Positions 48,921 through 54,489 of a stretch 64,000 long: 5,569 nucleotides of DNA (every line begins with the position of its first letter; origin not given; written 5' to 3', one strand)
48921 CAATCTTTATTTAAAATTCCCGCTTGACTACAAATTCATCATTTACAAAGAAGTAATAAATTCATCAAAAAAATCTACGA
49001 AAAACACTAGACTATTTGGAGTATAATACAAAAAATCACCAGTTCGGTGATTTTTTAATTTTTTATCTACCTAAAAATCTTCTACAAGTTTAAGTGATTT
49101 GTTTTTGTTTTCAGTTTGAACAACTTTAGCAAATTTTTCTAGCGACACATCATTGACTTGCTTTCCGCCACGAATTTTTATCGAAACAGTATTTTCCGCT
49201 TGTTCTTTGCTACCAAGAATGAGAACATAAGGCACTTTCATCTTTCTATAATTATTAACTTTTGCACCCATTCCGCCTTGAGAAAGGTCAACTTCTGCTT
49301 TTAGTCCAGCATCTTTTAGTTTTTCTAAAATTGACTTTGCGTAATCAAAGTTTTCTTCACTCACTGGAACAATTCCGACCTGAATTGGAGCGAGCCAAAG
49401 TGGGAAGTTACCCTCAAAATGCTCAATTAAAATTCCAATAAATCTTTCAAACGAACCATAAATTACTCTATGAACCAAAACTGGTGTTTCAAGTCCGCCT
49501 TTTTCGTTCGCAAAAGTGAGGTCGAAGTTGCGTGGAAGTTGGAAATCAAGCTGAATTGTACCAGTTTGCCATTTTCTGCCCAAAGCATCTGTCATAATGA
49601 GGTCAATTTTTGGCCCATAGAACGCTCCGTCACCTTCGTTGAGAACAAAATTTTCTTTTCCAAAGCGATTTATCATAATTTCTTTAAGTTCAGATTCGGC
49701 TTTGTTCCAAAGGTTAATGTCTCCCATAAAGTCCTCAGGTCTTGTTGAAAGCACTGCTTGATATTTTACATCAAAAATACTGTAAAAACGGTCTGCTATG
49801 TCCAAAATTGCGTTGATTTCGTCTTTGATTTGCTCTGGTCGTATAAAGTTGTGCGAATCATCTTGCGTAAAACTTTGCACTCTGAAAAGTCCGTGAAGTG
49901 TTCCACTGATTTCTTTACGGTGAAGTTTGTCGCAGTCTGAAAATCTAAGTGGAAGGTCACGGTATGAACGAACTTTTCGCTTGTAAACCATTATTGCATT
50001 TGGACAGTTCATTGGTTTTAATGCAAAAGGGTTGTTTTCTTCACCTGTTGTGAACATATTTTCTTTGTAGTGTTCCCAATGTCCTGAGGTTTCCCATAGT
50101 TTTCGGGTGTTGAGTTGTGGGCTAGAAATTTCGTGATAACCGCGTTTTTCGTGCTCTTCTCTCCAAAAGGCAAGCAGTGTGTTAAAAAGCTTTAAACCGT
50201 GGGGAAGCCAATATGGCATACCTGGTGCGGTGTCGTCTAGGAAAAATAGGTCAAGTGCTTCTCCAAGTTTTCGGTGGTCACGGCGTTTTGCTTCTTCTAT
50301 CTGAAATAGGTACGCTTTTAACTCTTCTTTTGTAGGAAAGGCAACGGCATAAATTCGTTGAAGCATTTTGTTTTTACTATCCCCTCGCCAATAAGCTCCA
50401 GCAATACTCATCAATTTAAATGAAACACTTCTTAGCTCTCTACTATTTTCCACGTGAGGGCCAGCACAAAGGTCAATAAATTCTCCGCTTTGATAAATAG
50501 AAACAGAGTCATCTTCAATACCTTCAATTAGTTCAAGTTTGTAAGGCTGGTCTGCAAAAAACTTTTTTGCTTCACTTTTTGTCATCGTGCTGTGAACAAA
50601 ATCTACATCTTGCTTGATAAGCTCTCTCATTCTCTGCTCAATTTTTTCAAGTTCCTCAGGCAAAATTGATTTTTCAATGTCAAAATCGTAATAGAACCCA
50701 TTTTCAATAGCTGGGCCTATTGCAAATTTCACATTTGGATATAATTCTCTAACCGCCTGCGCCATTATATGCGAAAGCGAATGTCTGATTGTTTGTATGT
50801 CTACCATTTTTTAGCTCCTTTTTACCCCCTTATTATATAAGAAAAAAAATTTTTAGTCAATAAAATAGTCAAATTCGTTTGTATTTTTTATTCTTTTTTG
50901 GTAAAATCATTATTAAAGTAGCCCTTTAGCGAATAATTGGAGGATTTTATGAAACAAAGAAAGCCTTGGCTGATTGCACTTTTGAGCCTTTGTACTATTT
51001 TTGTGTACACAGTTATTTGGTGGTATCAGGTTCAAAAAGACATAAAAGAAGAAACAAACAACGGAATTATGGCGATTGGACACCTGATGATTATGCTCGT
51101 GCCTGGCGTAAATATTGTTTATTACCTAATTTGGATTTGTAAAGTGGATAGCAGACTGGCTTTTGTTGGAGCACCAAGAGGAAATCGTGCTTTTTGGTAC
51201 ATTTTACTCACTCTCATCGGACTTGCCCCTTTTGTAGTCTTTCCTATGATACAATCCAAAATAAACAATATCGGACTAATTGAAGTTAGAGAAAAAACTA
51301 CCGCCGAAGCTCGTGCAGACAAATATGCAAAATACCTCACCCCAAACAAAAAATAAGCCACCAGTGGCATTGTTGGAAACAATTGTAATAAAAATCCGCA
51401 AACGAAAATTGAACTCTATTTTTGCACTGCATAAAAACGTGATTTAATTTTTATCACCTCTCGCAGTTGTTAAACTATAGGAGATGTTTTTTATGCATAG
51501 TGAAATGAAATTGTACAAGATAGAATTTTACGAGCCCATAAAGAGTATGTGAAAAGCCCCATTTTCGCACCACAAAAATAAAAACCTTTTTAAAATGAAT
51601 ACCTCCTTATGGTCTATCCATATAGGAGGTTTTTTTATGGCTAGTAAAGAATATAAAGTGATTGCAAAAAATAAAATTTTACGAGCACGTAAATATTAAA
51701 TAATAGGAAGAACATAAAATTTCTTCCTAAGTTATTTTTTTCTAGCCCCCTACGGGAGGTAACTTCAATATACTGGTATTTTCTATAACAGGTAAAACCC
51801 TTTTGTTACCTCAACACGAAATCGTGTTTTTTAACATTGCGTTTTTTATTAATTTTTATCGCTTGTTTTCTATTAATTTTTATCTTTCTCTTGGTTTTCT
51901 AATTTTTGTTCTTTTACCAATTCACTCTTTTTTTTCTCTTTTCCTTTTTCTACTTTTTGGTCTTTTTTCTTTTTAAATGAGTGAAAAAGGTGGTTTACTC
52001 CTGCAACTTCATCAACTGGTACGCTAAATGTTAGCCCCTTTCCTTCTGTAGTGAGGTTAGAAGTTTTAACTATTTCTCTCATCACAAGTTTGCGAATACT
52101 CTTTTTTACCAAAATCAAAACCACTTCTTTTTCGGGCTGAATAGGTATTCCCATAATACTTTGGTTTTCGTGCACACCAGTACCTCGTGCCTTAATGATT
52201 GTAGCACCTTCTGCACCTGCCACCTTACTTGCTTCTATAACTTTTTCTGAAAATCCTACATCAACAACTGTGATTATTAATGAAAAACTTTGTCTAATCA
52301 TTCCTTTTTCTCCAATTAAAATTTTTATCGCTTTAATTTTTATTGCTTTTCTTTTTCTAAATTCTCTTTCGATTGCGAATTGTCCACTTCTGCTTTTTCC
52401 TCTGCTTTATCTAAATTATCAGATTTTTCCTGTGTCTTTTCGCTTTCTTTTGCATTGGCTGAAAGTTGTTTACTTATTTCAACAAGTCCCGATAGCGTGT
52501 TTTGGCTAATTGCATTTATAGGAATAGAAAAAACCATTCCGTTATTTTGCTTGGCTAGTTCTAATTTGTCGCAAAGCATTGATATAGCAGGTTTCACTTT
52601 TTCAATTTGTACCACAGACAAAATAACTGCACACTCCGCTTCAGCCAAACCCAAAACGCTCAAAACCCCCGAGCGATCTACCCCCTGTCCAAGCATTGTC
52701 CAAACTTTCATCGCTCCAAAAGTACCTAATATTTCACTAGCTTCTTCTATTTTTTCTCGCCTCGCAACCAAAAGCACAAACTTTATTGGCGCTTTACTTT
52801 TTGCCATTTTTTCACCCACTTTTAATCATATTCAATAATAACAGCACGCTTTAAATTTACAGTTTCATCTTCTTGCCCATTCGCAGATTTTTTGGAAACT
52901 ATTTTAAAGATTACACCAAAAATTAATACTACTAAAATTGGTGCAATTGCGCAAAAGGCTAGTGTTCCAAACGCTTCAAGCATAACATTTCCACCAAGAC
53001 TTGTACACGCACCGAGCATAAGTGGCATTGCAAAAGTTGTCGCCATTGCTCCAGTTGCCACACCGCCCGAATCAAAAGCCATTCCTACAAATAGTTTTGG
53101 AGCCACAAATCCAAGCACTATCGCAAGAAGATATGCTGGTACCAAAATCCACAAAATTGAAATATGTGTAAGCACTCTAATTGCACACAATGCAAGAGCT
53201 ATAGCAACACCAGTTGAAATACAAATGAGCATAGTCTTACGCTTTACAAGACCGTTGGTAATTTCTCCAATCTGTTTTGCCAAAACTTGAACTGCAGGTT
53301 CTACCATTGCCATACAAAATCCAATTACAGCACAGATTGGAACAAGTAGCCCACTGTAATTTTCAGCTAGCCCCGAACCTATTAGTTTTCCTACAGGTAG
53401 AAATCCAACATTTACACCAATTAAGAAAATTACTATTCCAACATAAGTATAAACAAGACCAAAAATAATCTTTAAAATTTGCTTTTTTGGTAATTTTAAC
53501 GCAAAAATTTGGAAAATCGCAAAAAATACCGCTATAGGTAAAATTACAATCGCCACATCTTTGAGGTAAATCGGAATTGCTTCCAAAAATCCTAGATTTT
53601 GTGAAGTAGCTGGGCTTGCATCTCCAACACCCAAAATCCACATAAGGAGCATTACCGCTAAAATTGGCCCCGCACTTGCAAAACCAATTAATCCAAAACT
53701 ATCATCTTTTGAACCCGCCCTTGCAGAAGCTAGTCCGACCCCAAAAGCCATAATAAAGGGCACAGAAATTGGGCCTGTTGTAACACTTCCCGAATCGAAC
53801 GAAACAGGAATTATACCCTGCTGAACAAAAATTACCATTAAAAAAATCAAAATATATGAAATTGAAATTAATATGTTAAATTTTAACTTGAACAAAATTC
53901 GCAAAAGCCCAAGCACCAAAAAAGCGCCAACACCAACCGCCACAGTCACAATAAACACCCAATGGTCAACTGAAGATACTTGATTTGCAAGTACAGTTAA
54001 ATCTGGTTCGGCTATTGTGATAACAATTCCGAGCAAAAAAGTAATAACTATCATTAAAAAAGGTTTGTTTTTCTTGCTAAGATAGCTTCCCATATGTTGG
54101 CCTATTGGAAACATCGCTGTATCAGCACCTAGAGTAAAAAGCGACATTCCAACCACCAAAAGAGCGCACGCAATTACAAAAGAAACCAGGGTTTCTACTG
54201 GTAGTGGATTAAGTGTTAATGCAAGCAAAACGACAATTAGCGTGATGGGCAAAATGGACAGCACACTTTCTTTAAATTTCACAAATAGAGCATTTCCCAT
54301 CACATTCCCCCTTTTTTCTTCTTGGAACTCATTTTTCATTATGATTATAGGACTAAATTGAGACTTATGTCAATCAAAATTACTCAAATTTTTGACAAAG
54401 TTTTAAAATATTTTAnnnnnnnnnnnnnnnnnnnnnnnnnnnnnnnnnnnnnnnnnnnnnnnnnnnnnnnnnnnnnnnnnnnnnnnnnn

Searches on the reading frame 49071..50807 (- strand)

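Call 12: search_protein_families(library=pfam, proteins=[window:49071-50807:-], max_evalue=0.001)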
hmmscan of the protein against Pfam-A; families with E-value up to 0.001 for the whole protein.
window:49071-50807:- (578 aa): 3 families
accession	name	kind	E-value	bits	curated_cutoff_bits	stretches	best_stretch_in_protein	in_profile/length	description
PF00587.30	tRNA-synt_2b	-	4.2e-41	141.4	29.3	1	254-464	3-179/179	tRNA synthetase class II core domain (G, H, P, S and T)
PF03129.25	HGTP_anticodon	-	1.3e-20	73.8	21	1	476-565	1-93/94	Anticodon binding domain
PF07973.19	tRNA_SAD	-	1.2e-13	51.2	24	1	102-153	1-44/44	Threonyl and Alanyl tRNA synthetase second additional domain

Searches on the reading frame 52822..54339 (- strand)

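Call 64: search_protein_families(library=pfam, proteins=[window:52822-54339:-], max_evalue=0.0001)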
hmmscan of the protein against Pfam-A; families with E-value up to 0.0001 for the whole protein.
window:52822-54339:- (505 aa): 1 family
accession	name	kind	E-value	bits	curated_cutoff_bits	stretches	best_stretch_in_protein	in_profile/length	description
PF07556.16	DUF1538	-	1.7e-122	406.9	22.6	2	32-233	1-209/211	Protein of unknown function (DUF1538)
